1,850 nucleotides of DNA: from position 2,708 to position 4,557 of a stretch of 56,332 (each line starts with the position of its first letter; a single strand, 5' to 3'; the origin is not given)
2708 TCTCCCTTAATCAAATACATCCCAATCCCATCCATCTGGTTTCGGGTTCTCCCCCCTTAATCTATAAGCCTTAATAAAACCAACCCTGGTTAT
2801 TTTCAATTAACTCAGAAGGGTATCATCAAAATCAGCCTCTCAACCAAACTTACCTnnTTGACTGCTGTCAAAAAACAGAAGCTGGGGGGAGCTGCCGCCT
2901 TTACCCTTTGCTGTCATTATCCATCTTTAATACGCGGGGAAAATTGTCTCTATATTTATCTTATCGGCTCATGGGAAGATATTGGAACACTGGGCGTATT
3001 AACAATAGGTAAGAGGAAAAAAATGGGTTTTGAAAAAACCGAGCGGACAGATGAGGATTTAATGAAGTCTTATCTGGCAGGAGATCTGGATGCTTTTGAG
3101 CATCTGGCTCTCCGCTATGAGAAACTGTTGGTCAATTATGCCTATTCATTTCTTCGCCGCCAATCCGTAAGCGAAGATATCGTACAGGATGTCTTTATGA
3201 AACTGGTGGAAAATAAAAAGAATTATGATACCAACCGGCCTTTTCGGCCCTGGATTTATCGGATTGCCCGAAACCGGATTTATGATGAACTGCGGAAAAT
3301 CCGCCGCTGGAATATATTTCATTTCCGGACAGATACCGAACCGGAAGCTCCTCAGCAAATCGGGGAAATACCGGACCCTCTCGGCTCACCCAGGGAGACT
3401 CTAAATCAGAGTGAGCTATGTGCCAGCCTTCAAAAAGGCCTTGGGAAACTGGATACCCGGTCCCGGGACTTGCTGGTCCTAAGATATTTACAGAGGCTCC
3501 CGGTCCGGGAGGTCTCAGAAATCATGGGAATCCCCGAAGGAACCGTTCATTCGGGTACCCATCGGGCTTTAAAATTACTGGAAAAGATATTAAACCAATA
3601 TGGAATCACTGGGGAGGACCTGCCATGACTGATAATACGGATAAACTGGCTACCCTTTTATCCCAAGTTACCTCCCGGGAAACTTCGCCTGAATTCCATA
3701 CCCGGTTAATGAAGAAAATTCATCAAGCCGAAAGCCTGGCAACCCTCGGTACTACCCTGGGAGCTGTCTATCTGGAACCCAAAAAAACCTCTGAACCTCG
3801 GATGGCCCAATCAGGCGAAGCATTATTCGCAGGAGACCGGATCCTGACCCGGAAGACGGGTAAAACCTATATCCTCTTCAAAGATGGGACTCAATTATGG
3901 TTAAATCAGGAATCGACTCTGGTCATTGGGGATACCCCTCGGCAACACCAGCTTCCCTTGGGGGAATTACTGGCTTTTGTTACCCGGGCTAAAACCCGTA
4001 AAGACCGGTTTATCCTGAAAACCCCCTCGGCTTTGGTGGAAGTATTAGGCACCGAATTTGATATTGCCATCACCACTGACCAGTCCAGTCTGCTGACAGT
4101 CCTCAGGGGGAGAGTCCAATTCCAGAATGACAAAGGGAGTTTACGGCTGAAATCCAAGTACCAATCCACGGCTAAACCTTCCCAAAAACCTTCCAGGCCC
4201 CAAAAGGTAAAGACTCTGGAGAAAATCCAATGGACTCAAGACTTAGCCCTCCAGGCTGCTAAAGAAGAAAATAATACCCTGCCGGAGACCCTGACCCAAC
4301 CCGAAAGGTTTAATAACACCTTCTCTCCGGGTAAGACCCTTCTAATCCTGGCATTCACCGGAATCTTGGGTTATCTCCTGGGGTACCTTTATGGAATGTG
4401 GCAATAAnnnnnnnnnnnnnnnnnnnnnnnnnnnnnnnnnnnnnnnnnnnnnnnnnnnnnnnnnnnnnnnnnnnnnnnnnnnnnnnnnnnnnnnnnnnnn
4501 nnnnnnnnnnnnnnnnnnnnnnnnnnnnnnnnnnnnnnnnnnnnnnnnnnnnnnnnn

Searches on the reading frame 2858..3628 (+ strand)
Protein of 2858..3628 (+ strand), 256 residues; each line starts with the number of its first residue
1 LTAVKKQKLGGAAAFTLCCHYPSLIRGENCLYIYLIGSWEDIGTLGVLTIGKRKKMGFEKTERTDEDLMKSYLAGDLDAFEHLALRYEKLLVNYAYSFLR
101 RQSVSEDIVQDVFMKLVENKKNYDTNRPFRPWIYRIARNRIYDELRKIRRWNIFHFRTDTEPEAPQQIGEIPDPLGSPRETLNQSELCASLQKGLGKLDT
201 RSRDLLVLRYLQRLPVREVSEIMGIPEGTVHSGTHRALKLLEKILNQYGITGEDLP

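Call 10: search_protein_families(library=pfam, proteins=[window:2858-3628:+], max_evalue=0.01)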
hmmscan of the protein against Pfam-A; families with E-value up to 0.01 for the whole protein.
window:2858-3628:+ (256 aa): 5 families
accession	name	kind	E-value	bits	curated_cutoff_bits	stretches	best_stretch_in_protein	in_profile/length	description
PF04542.20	Sigma70_r2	-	7.7e-18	64.5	24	1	85-150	3-70/71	Sigma-70 region 2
PF08281.18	Sigma70_r4_2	-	1.8e-11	43.9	25.7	1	191-241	4-54/54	Sigma-70, region 4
PF04545.22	Sigma70_r4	-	4e-11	42.7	24.1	1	195-241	2-48/50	Sigma-70, region 4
PF07638.17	Sigma70_ECF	-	0.0041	17.5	21.1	0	68-231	7-169/185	ECF sigma factor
PF13384.12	HTH_23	-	0.0095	16.2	24.6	0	206-231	10-35/50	Homeodomain-like domain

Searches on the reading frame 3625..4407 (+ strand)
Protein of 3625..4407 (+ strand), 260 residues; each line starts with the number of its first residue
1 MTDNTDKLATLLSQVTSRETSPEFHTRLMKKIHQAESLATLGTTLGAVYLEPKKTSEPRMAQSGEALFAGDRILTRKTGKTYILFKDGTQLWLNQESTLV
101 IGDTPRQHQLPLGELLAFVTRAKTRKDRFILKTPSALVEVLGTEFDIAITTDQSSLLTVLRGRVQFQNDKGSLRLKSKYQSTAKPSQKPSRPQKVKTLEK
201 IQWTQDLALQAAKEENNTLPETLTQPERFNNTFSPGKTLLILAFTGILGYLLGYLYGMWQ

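Call 34: find_homologous_proteins(query=window:3625-4407:+, max_evalue=1e-10)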
Query window:3625-4407:+ (260 aa): 9 proteins with E <= 1e-10 among 1568 candidates.
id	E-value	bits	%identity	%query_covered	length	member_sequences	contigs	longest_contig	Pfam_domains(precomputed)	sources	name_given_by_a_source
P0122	7.4e-155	532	94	100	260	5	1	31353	PF04773.19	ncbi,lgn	-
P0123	3.3e-100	353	65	100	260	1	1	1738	PF04773.19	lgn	-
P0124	3.7e-99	349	64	100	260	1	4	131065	PF04773.19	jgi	jgi:hypothetical protein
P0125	1.5e-64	236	43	100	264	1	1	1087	PF04773.19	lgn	-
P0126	6.7e-64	234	44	99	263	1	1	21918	PF04773.19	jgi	jgi:hypothetical protein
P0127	5.7e-60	221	42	99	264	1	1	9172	PF04773.19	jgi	jgi:hypothetical protein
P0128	1.7e-59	219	41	99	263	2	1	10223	PF04773.19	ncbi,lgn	ncbi:MAG: FecR domain-containing protein [bacterium]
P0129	3.2e-54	202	44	79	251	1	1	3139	PF04773.19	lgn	-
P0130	3.4e-38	150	47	62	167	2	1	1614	PF04773.19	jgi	jgi:hypothetical protein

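Call 35: find_encoding_contigs(protein=P0124, flank=10000, max_places=4)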
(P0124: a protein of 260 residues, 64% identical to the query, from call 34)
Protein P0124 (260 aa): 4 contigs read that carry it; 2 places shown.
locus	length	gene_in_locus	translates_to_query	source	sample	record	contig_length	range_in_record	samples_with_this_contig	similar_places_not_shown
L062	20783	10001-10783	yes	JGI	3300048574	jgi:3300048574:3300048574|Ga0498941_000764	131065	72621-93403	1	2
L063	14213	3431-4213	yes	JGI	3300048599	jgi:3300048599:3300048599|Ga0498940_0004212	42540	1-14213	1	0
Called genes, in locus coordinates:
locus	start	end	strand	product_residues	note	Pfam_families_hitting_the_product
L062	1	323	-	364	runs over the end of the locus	PF03739:LptF_LptG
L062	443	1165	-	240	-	PF06790:UPF0259, PF25231:DUF7847, PF06161:DUF975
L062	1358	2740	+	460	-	PF00860:Xan_ur_permease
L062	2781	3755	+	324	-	PF00389:2-Hacid_dh, PF02826:2-Hacid_dh_C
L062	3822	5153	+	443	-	PF00465:Fe-ADH, PF13685:Fe-ADH_2, PF25137:ADH_Fe_C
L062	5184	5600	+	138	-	PF07883:Cupin_2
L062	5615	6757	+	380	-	PF00248:Aldo_ket_red, PF13746:Fer4_18 (faint), PF14691:Fer4_20 (faint), PF13183:Fer4_8 (faint), PF12838:Fer4_7 (faint), PF13187:Fer4_9, PF13534:Fer4_17 (weak)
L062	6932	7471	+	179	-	PF02525:Flavodoxin_2, PF03358:FMN_red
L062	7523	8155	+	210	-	PF03358:FMN_red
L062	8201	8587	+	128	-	PF00376:MerR, PF13411:MerR_1, PF09278:MerR-DNA-bind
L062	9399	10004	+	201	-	PF07638:Sigma70_ECF (faint), PF04542:Sigma70_r2, PF04545:Sigma70_r4, PF08281:Sigma70_r4_2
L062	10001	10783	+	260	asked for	PF04773:FecR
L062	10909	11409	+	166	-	-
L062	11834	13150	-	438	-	-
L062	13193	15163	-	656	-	-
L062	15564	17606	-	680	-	PF07660:STN (weak), PF03958:Secretin_N, PF00263:Secretin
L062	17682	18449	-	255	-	-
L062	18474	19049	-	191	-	-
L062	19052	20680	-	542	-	PF11104:PilM_2, PF14450:FtsA (faint)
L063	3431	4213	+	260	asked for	PF04773:FecR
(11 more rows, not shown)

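Call 36: find_encoding_contigs(protein=P0126, flank=10000, max_places=3)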
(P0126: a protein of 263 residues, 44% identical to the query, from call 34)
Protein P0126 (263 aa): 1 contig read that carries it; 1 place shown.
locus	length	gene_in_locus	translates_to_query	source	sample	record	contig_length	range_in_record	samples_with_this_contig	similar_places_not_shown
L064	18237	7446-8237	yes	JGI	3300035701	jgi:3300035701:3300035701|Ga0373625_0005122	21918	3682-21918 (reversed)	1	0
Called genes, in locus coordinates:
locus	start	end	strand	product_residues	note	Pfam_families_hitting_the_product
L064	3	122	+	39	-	?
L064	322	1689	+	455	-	PF01966:HD, PF19276:HD_assoc_2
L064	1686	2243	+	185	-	-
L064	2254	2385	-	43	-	PF00543:P-II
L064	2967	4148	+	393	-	PF01306:LacY_symp, PF03825:Nuc_H_symport, PF07690:MFS_1, PF12832:MFS_1_like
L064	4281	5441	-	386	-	PF07075:NamZ_N, PF20732:NamZ_C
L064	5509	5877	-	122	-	-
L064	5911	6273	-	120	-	-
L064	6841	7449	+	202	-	PF07638:Sigma70_ECF, PF04542:Sigma70_r2, PF08281:Sigma70_r4_2, PF04545:Sigma70_r4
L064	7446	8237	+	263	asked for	PF04773:FecR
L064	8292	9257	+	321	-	-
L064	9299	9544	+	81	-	-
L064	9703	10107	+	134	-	PF13620:CarboxypepD_reg, PF13715:CarbopepD_reg_2 (weak)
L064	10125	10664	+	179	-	-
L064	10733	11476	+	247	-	-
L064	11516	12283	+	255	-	PF02517:Rce1-like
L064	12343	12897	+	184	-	PF07963:N_methyl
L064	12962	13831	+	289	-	-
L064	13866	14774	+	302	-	-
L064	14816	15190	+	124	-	-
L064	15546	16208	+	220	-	PF07963:N_methyl (weak)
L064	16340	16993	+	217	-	PF07963:N_methyl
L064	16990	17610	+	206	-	PF07963:N_methyl (weak)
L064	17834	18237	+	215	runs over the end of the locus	-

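Call 37: find_encoding_contigs(protein=P0128, flank=10000, max_places=3)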
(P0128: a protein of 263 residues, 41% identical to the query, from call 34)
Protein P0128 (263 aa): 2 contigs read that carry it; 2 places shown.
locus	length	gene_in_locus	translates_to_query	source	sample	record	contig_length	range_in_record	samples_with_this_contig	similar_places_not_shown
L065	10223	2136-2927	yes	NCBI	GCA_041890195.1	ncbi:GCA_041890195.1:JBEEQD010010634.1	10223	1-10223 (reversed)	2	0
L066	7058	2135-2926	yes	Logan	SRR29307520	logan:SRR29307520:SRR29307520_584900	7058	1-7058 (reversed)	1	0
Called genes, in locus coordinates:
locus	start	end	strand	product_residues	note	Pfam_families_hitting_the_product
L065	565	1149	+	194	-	PF07963:N_methyl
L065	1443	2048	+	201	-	PF07638:Sigma70_ECF, PF04542:Sigma70_r2, PF08281:Sigma70_r4_2, PF04545:Sigma70_r4, PF13384:HTH_23 (faint)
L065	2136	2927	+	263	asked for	PF04773:FecR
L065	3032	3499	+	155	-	-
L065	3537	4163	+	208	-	-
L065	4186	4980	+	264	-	PF13205:Big_5 (faint)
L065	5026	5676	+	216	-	PF12796:Ank_2, PF23745:ANK_LRRK2 (faint), PF00023:Ank (weak), PF12796:Ank_2, PF13637:Ank_4 (weak), PF13857:Ank_5, PF12796:Ank_2, PF13637:Ank_4, +1 more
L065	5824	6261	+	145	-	-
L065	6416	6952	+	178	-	-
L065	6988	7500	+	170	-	-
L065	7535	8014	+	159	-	-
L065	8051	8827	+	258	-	-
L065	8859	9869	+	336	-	PF07603:Lcl_C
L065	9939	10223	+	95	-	?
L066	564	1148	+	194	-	PF07963:N_methyl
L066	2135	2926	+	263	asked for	PF04773:FecR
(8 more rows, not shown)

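Call 44: find_encoding_contigs(protein=P0123, flank=3000, max_places=3)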
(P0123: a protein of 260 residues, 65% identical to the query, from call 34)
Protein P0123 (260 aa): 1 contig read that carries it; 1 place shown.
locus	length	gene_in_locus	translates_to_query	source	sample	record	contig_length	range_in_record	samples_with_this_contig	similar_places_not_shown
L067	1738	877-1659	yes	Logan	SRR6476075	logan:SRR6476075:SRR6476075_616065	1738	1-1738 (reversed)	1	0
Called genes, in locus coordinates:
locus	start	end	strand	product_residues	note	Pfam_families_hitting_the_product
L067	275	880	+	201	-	PF07638:Sigma70_ECF (weak), PF04542:Sigma70_r2, PF04545:Sigma70_r4, PF08281:Sigma70_r4_2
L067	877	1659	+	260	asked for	PF04773:FecR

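Call 45: find_encoding_contigs(protein=P0127, flank=8000, max_places=3)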
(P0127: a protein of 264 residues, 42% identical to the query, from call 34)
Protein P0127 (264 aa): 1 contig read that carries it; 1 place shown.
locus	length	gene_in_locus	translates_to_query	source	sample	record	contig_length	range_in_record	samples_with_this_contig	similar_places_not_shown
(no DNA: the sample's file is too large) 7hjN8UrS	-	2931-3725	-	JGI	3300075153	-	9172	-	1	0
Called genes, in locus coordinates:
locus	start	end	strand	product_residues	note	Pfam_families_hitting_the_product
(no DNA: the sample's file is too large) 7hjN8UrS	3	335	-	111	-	?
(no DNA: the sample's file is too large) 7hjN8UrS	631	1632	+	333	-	PF13424:TPR_12 (faint), PF00515:TPR_1 (faint), PF07719:TPR_2 (faint), PF14559:TPR_19 (weak)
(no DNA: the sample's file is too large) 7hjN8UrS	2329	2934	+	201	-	PF07638:Sigma70_ECF, PF04542:Sigma70_r2, PF04545:Sigma70_r4, PF08281:Sigma70_r4_2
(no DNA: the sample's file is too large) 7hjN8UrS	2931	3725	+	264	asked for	PF04773:FecR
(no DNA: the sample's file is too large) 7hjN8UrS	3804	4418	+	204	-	-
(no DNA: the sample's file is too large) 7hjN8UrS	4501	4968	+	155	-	-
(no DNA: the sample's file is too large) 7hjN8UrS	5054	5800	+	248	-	-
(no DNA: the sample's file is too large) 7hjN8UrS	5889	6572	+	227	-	-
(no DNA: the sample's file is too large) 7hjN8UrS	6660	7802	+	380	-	PF19777:DUF6263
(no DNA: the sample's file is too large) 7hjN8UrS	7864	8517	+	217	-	PF23745:ANK_LRRK2 (faint), PF00023:Ank (faint), PF12796:Ank_2, PF13606:Ank_3 (faint), PF13637:Ank_4 (weak), PF13857:Ank_5, PF13637:Ank_4 (weak)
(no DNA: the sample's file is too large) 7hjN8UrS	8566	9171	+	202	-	?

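Call 46: find_encoding_contigs(protein=P0129, flank=3000, max_places=3)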
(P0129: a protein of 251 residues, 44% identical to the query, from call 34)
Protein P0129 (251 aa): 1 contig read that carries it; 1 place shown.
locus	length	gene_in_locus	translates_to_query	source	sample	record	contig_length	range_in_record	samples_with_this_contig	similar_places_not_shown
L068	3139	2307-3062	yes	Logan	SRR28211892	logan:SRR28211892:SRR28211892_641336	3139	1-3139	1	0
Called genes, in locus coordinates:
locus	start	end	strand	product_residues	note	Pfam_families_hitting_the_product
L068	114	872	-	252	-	PF00005:ABC_tran, PF13304:AAA_21 (weak)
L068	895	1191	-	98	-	PF07876:Dabb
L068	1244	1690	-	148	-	PF06262:Zincin_1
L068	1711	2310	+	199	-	PF07638:Sigma70_ECF (weak), PF04542:Sigma70_r2, PF08281:Sigma70_r4_2, PF04545:Sigma70_r4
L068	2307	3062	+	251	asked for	PF04773:FecR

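Call 66: search_protein_families(library=ncbifam, proteins=[L062:10909-11409:+, L065:3032-3499:+, L065:3537-4163:+, L065:5824-6261:+, L064:10733-11476:+, L064:8292-9257:+], max_evalue=1)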
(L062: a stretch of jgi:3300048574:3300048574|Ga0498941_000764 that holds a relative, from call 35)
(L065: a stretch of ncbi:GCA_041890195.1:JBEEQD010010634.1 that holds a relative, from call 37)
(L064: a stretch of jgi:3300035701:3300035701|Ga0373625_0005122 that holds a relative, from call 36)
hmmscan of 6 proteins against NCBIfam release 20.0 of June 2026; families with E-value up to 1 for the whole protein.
L062:10909-11409:+ (166 aa): 0 families

L065:3032-3499:+ (155 aa): 2 families
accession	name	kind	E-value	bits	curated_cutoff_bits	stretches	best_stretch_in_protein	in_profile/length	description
NF051477.1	YmfI_phage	equivalog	0.0034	17.8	140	1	78-126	38-87/89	YmfI family phage protein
NF042425.1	Amuc_1099_fam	equivalog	0.054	13.1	50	1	67-137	244-309/321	Amuc_1099 family pilus-like system protein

L065:3537-4163:+ (208 aa): 0 families

L065:5824-6261:+ (145 aa): 2 families
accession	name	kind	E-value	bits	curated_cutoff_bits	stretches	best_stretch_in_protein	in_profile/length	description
NF000473.1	vanY_BG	exception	0.089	12.1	400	1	2-87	17-101/274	VanY-B/VanY-G family D-Ala-D-Ala carboxypeptidase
NF008245.0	PRK11021.1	equivalog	0.14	11.1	284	1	8-46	47-85/419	L-methionine/branched-chain amino acid transporter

L064:10733-11476:+ (247 aa): 13 families
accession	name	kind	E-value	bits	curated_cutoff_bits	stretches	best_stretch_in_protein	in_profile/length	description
NF041931.2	MzaA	equivalog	8e-26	91.1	800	2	162-244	9-91/726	MZA anti-phage system associated sigma-70 family RNA polymerase sigma factor MzaA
NF043029.1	T4SS_AnkY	equivalog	5.5e-23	81.2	600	3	113-197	449-533/543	Dot/Icm T4SS effector AnkY/LegA9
NF043023.1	T4SS_AnkH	equivalog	1.1e-21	77.1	600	2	64-181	9-124/467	Dot/Icm T4SS effector AnkH/LegA3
NF043022.1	T4SS_AnkG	equivalog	1.1e-16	60.6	500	2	56-165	298-409/455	Dot/Icm T4SS effector AnkG/AnkZ/LegA7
NF043021.1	T4SS_AnkF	equivalog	1.8e-14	53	1000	2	123-232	586-677/917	Dot/Icm T4SS effector AnkF/LegA14/Ceg31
NF043028.1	T4SS_AnkX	equivalog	2.1e-13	49.4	1400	2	119-235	579-699/938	Dot/Icm T4SS effector AnkN/AnkX/LegA8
NF043024.1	T4SS_AnkI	equivalog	1.5e-11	43.7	550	2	88-149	241-311/439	Dot/Icm T4SS effector AnkI/LegAS4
TIGR00870.1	trp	subfamily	4.2e-10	38.4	498.75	2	121-150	130-159/747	transient-receptor-potential calcium channel protein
NF043027.1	T4SS_AnkQ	equivalog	1.3e-06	27.3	700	1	211-247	354-390/496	Dot/Icm T4SS effector AnkQ/LegA10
NF043019.1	T4SS_AnkC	equivalog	0.0002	20.4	450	1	103-186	142-231/459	Dot/Icm T4SS effector AnkC/LegA12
NF043020.1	T4SS_AnkD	equivalog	0.0091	15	500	0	82-130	75-123/426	Dot/Icm T4SS effector AnkD/LegA15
NF049897.1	AlphaRhamBT4145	equivalog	0.068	11.1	1300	1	101-214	619-734/897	alpha-L-rhamnosidase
NF038310.1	lysogeny_AimR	equivalog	0.3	10.1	70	0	91-119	75-103/365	AimR family lysis-lysogeny pheromone receptor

L064:8292-9257:+ (321 aa): 0 families

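Call 72: find_encoding_contigs(protein=P0130, flank=3000, max_places=3)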
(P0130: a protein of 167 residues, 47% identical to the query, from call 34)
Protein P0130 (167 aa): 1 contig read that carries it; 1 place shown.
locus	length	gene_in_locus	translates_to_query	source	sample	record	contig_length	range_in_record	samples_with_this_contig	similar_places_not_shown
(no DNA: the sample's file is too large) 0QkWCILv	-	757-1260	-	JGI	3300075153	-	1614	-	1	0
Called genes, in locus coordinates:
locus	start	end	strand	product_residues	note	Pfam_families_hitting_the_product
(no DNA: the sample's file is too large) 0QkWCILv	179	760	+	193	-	PF04542:Sigma70_r2, PF08281:Sigma70_r4_2, PF04545:Sigma70_r4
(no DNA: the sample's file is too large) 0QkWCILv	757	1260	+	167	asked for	PF04773:FecR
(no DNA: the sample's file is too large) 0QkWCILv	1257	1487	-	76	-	-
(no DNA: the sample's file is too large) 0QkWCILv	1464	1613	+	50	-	?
